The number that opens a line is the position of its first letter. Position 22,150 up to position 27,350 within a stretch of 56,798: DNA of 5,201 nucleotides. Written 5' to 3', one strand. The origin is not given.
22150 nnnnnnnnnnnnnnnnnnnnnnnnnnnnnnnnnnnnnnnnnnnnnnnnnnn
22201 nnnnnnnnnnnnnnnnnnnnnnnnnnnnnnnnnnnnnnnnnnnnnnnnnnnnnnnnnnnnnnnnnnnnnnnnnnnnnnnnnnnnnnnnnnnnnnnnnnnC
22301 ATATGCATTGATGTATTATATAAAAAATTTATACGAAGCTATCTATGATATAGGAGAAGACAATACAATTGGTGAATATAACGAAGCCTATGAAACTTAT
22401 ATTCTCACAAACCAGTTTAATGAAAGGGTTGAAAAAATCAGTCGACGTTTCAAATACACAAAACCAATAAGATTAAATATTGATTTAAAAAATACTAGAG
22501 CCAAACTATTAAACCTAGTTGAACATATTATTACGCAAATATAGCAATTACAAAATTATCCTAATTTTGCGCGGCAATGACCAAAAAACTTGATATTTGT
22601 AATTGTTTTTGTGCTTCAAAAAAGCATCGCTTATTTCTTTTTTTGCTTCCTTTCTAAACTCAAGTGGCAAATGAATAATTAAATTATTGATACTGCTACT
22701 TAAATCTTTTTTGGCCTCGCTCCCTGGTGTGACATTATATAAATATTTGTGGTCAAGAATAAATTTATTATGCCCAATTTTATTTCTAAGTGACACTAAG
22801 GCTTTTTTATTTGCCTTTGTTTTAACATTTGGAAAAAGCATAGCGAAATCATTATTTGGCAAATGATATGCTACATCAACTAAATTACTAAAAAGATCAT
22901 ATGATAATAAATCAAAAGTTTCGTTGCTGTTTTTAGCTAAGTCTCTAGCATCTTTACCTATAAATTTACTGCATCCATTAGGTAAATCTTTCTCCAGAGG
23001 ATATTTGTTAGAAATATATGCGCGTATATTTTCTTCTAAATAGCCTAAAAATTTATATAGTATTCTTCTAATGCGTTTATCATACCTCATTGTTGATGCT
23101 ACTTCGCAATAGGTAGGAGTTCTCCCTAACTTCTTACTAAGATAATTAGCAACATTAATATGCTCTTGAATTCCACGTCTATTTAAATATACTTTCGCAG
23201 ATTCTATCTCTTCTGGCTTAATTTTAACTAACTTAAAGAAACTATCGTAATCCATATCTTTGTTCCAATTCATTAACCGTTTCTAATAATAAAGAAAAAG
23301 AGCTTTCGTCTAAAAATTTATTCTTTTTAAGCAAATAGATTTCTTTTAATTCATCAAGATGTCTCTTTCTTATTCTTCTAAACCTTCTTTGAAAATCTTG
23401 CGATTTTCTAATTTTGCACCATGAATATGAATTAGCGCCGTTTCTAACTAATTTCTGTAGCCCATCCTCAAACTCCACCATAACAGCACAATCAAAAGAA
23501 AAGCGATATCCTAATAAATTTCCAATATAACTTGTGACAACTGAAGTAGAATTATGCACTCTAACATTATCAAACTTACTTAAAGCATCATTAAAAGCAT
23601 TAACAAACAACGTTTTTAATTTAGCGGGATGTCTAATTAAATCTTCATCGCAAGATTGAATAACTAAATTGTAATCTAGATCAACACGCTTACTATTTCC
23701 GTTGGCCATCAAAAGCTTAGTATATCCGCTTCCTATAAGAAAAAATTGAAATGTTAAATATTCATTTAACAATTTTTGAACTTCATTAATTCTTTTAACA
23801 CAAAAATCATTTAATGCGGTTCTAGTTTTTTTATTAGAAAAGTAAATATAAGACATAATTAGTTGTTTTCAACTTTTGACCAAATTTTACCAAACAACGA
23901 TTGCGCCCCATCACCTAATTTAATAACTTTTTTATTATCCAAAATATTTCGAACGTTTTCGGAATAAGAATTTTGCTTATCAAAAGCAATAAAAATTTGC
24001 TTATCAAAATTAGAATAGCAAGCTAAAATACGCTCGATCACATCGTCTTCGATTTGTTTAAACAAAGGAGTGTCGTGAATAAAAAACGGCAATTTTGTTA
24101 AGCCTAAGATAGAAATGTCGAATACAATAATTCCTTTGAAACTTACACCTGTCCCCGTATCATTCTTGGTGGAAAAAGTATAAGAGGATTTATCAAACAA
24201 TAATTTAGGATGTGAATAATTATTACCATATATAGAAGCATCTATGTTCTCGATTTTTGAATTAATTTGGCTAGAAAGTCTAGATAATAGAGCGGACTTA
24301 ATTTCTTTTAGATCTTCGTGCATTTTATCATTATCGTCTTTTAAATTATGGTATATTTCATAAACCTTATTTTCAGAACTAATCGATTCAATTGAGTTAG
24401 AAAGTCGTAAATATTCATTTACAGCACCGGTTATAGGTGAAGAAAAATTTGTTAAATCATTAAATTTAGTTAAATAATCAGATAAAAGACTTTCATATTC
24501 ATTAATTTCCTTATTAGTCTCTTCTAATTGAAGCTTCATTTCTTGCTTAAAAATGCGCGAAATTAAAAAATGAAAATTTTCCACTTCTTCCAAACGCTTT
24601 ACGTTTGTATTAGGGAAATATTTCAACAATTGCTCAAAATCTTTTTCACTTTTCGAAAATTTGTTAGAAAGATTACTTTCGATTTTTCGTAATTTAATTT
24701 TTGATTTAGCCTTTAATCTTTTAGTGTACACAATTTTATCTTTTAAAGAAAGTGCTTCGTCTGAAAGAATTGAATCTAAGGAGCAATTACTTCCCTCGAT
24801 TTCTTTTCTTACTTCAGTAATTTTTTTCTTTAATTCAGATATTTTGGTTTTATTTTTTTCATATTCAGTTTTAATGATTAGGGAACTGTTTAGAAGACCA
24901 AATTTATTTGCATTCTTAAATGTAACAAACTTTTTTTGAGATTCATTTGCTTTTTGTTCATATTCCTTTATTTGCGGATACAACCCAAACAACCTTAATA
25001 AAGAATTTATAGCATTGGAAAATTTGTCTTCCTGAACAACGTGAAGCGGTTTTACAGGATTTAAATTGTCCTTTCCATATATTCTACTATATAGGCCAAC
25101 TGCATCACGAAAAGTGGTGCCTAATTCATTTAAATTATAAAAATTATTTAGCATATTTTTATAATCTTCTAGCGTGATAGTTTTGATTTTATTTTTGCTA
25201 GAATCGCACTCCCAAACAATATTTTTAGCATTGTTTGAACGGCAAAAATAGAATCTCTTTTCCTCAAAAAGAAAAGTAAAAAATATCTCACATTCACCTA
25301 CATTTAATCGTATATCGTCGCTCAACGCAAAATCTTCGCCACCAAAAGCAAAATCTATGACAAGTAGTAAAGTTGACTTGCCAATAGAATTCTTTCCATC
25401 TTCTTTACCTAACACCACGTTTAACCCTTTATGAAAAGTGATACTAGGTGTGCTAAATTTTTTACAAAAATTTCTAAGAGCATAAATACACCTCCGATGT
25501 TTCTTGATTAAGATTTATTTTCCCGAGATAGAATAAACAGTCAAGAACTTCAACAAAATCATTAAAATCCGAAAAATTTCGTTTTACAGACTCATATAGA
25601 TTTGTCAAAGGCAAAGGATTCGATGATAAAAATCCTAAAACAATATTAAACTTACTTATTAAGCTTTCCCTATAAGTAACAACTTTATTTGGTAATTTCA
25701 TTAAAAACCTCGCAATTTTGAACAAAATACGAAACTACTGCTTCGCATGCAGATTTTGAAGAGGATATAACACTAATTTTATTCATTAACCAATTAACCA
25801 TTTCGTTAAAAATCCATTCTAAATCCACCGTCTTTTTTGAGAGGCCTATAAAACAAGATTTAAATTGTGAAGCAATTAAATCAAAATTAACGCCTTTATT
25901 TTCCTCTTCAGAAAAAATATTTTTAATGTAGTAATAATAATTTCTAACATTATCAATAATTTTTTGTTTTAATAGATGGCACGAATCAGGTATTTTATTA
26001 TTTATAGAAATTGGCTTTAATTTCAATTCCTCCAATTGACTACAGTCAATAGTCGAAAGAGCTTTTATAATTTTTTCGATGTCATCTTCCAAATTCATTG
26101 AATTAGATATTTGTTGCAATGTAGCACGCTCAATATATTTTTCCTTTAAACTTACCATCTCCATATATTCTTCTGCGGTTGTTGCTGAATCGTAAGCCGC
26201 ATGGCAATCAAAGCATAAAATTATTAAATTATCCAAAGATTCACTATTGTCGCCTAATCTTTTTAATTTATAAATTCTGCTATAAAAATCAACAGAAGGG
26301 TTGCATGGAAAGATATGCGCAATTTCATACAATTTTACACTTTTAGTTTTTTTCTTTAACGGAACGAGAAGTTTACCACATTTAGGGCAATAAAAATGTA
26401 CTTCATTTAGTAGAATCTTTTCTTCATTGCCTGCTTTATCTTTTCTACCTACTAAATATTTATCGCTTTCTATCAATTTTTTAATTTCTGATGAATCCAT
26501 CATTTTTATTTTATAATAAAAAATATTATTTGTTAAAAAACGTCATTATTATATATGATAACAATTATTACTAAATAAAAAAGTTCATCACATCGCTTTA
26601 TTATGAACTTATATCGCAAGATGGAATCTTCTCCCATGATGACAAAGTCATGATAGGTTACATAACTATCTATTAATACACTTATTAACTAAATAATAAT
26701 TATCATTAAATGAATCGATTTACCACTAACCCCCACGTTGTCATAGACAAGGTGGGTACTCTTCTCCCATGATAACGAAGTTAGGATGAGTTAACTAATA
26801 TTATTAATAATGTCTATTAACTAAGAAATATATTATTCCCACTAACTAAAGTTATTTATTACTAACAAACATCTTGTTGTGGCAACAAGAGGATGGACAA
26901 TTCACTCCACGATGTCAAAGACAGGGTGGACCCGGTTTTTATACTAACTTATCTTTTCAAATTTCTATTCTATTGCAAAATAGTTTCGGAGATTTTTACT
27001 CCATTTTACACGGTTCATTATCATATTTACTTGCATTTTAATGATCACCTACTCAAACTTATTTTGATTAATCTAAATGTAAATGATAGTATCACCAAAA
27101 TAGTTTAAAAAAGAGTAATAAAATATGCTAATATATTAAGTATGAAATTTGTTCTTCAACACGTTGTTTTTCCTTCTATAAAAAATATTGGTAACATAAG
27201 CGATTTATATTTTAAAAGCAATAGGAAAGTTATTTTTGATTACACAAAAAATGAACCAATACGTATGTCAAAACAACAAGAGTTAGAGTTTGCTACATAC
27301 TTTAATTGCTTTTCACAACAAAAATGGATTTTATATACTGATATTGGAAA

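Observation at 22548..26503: Five tightly packed minus-strand genes: an ABC-3C-type trio (HNH, middle component, DUF2326 ATPase) joined to a minimal nucleotidyltransferase + Abi_2/HEPN pair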

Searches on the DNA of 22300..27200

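Call 75: search_rna_families(source=window, start=22300, end=27200, threshold=evalue, max_evalue=1)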
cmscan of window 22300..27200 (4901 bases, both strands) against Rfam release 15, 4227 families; matches with E-value up to 1: 1.
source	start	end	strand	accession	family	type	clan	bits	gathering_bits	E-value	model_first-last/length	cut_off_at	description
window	26385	26432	-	RF00281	SNORD47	Gene; snRNA; snoRNA; CD-box;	-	23.9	50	0.36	1-77/77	no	Small nucleolar RNA SNORD47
